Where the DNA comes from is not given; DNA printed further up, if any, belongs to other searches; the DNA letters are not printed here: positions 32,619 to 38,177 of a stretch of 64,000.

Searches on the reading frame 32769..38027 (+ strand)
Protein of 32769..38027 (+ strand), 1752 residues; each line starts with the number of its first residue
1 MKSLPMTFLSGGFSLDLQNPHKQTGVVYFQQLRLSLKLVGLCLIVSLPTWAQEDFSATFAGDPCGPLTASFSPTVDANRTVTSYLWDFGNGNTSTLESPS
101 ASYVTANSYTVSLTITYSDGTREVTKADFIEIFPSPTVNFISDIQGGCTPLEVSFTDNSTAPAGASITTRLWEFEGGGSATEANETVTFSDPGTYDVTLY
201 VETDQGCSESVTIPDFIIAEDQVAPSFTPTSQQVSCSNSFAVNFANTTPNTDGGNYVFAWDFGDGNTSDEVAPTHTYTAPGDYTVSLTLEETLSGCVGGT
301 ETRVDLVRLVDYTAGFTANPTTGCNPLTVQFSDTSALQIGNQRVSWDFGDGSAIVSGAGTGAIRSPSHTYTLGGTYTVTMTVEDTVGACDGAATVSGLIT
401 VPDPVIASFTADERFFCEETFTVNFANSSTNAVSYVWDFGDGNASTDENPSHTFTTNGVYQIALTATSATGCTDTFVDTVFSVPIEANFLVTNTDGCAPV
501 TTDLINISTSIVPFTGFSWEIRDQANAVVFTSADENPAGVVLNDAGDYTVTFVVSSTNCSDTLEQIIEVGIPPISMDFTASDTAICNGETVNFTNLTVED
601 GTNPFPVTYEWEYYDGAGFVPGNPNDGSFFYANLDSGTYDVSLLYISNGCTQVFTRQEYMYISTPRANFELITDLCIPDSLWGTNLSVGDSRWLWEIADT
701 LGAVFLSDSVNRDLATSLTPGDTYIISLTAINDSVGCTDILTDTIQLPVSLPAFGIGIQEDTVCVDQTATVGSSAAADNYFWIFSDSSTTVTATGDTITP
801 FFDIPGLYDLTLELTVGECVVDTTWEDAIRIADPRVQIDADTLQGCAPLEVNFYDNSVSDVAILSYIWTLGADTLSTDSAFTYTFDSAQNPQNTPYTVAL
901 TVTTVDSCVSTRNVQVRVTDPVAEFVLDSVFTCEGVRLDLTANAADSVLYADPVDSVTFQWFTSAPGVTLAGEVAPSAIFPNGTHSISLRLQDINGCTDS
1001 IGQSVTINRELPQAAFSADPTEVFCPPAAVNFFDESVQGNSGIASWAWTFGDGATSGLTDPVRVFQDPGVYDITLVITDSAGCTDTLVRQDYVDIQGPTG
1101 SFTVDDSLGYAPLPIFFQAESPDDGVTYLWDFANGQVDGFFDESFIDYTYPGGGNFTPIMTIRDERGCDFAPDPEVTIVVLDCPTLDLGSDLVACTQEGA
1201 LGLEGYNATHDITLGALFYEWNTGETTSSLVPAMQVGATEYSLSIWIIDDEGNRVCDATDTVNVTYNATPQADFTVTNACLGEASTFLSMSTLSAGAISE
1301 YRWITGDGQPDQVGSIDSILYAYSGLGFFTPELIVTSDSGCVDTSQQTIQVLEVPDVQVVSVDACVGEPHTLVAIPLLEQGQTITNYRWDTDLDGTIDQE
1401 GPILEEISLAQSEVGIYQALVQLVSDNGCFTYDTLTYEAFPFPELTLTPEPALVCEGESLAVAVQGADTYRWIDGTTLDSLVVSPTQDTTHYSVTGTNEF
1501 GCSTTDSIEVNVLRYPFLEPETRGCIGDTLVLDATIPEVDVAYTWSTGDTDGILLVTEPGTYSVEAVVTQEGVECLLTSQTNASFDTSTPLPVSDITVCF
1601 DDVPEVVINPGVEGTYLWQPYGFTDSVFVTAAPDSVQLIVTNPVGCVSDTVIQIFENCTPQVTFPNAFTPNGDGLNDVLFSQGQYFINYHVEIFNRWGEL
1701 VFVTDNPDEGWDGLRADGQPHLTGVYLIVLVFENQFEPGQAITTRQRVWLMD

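Call 29: search_protein_families(library=pfam, proteins=[window:32769-38027:+], max_evalue=0.001)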
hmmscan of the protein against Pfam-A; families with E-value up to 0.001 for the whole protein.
window:32769-38027:+ (1752 aa): 6 families
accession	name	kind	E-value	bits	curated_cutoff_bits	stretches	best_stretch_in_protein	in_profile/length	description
PF18911.6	PKD_4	-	1.6e-107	352.2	27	8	404-478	4-81/85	PKD domain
PF00801.26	PKD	-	8.2e-60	199.2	23.5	6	241-294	24-70/80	PKD domain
PF13585.12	CHU_C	-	2.1e-15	57.1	27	1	1663-1734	2-74/86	CHU_C Type IX secretion signal domain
PF08329.16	ChitinaseA_N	-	3.2e-05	24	21.2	0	441-477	66-102/133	Chitinase A, N-terminal domain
PF16820.11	PKD_3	-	0.00035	20.8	26.3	0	171-203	36-68/68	PKD-like domain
PF19081.6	Ig_7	-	0.00043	20.9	27.3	0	1450-1512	8-80/84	Ig-like domain CHU_C associated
